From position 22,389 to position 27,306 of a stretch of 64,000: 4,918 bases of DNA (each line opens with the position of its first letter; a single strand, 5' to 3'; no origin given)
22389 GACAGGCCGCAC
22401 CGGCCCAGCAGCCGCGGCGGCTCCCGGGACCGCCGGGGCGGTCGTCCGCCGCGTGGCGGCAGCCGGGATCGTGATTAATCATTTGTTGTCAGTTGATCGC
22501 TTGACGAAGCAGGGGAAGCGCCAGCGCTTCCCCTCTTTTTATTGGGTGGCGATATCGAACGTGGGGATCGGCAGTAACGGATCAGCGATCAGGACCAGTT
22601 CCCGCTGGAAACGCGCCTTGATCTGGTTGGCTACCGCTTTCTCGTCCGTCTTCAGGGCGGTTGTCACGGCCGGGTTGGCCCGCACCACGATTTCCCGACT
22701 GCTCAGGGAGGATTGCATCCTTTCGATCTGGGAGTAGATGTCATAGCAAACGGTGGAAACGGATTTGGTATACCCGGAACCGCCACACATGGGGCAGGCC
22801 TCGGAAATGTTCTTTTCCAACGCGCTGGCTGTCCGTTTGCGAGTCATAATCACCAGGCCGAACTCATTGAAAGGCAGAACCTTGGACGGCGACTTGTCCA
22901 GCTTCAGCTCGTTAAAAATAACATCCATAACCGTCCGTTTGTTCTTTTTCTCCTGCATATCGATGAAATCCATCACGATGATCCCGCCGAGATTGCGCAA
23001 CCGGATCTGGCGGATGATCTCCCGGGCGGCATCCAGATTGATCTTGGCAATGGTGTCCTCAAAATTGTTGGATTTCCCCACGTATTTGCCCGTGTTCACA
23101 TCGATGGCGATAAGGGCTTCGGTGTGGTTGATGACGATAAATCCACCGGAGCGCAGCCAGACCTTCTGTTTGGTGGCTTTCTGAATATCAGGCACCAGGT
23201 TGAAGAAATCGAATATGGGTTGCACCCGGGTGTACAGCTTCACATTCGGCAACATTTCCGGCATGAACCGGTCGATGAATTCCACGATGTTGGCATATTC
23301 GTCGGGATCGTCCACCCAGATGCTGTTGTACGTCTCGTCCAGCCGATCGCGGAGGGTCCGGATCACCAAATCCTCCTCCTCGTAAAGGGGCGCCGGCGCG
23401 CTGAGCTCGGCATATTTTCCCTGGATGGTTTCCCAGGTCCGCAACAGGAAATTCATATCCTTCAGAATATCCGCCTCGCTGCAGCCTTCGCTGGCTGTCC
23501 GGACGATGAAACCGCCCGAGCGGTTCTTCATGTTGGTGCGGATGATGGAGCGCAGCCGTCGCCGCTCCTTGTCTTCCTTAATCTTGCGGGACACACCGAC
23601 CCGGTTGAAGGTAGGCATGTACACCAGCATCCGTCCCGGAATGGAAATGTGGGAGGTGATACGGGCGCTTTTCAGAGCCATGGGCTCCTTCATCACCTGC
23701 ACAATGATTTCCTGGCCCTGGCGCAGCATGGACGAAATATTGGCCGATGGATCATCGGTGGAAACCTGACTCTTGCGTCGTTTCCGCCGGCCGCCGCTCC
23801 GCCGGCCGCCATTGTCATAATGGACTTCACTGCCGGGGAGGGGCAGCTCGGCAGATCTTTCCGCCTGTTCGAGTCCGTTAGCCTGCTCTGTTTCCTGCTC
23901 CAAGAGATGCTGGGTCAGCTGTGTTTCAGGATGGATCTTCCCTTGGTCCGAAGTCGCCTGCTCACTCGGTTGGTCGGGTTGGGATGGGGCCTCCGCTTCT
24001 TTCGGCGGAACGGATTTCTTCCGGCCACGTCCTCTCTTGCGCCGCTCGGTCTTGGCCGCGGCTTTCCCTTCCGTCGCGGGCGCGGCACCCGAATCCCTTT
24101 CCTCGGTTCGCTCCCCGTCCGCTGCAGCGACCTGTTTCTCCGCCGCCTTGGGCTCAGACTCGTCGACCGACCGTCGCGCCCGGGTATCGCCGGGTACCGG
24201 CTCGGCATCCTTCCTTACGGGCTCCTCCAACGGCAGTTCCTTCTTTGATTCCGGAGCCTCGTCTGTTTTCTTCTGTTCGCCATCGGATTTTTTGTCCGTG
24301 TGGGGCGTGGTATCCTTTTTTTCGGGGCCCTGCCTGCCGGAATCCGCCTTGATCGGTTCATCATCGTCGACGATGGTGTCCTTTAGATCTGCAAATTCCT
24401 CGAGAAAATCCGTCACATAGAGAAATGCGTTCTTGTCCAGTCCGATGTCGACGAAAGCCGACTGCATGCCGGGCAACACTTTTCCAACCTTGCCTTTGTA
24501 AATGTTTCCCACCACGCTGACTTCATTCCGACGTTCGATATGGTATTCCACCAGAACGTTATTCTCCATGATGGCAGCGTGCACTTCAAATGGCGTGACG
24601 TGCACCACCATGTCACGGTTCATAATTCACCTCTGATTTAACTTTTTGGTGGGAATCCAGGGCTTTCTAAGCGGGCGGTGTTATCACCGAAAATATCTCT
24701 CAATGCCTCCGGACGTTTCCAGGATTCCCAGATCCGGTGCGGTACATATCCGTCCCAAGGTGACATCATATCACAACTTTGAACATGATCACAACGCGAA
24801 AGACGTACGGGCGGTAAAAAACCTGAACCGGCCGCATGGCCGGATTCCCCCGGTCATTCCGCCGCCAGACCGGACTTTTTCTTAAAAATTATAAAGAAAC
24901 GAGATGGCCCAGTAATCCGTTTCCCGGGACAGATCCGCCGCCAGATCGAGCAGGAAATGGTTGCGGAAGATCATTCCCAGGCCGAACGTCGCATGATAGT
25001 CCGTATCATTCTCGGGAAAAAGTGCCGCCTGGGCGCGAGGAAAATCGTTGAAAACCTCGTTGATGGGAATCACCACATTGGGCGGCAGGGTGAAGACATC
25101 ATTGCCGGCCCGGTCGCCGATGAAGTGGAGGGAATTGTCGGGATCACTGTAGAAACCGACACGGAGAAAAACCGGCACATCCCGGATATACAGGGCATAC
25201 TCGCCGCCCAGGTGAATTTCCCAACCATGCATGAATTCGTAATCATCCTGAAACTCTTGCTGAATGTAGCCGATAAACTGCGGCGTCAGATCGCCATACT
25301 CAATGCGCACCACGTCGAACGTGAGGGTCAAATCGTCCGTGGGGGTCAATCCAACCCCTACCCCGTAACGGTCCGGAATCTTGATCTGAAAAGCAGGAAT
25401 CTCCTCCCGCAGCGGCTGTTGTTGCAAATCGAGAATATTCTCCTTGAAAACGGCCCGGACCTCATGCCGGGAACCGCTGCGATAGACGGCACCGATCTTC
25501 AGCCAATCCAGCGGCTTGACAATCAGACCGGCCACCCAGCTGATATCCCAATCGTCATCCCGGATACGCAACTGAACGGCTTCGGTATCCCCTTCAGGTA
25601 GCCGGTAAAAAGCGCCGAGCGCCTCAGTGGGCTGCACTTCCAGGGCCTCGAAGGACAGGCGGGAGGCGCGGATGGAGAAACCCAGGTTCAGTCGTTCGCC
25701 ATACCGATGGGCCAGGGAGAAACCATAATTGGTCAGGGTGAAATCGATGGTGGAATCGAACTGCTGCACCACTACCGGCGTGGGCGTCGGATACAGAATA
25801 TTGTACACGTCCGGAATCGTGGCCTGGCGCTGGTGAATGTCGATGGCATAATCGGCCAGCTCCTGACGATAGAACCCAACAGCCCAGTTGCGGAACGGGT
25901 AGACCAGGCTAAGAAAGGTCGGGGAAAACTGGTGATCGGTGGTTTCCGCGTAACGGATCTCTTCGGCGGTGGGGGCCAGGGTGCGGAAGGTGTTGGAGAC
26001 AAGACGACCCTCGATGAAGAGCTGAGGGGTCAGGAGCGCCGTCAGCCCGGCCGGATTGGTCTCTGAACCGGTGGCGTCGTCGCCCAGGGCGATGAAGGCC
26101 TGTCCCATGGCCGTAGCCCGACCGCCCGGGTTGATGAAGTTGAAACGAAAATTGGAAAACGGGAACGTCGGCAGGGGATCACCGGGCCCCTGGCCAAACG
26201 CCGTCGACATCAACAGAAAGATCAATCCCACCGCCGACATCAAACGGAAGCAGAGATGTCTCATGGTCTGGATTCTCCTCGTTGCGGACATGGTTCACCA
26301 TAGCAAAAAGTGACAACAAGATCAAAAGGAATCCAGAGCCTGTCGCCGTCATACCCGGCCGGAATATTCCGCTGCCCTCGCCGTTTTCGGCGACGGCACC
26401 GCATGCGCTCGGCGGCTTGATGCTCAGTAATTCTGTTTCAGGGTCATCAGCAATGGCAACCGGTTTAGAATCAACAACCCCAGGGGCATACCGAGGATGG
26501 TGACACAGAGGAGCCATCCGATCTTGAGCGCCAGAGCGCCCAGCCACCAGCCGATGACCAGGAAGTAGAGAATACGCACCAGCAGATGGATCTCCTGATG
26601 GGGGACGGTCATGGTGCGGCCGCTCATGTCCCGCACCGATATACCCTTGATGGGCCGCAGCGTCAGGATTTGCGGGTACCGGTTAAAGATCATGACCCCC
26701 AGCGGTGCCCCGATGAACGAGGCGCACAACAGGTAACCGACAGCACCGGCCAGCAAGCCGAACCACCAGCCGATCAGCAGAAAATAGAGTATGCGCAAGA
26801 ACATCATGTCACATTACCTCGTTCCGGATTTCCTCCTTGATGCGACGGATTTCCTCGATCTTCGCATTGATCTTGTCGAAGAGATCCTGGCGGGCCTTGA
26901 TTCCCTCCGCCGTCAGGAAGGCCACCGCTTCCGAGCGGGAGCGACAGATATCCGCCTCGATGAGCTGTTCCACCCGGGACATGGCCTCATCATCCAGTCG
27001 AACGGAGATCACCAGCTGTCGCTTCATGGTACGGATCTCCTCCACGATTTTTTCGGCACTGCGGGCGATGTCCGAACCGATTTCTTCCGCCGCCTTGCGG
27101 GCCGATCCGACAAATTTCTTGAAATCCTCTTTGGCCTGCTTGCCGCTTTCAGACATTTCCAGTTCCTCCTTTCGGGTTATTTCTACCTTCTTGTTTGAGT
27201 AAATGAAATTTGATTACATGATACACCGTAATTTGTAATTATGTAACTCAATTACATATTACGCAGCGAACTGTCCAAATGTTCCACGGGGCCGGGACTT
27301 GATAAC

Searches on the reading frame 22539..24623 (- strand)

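Call 9: search_protein_families(library=pfam, proteins=[window:22539-24623:-], max_evalue=0.001)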
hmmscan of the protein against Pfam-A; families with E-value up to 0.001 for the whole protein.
window:22539-24623:- (694 aa): 2 families
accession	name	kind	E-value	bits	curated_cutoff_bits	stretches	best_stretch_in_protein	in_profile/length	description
PF10150.14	RNase_E_G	-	4.4e-96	321.9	25.5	1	327-598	1-270/270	Ribonuclease E/G family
PF20833.2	RNase_E_G_Thio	-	6.6e-08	33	26.8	1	610-692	2-84/86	RNase E/G, Thioredoxin-like domain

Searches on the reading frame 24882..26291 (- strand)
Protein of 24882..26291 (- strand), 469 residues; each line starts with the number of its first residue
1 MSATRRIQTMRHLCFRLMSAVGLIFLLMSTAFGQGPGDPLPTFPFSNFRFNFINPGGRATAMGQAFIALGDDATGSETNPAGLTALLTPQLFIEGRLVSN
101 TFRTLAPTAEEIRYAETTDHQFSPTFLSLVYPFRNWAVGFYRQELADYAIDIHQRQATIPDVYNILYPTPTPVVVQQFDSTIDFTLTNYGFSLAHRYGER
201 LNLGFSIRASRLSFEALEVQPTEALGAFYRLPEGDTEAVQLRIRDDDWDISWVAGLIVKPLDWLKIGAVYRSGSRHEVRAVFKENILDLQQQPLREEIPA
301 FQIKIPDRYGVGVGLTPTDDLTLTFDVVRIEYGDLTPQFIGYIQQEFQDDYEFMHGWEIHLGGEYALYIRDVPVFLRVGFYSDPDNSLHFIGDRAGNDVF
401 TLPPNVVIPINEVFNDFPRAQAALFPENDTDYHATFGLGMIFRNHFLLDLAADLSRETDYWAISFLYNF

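Call 9: search_protein_families(library=pfam, proteins=[window:24882-26291:-], max_evalue=0.001)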
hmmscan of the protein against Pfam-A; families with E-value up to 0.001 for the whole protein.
window:24882-26291:- (469 aa): 1 family
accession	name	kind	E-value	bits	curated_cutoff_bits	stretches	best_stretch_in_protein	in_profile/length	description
PF03349.22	Toluene_X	-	1.7e-12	47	29.7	1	54-367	19-327/421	Outer membrane protein transport protein (OMPP1/FadL/TodX)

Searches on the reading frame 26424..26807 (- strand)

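Call 9: search_protein_families(library=pfam, proteins=[window:26424-26807:-], max_evalue=0.001)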
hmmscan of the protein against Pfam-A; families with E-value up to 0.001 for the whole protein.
window:26424-26807:- (127 aa): 1 family
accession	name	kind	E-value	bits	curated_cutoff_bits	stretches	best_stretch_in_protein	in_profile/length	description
PF03733.18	YccF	-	1.3e-09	39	27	2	79-115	4-40/51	Inner membrane component domain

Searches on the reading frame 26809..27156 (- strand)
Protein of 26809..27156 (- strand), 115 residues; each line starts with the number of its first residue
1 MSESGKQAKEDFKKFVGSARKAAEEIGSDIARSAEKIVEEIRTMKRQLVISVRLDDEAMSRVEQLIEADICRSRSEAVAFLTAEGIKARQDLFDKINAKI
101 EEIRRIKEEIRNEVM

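Call 9: search_protein_families(library=pfam, proteins=[window:26809-27156:-], max_evalue=0.001)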
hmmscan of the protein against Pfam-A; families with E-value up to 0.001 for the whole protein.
window:26809-27156:- (115 aa): 1 family
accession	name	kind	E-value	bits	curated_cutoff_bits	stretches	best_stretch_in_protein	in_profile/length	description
PF01402.27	RHH_1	-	0.00035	20.8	20.5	1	50-77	2-28/39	Ribbon-helix-helix protein, copG family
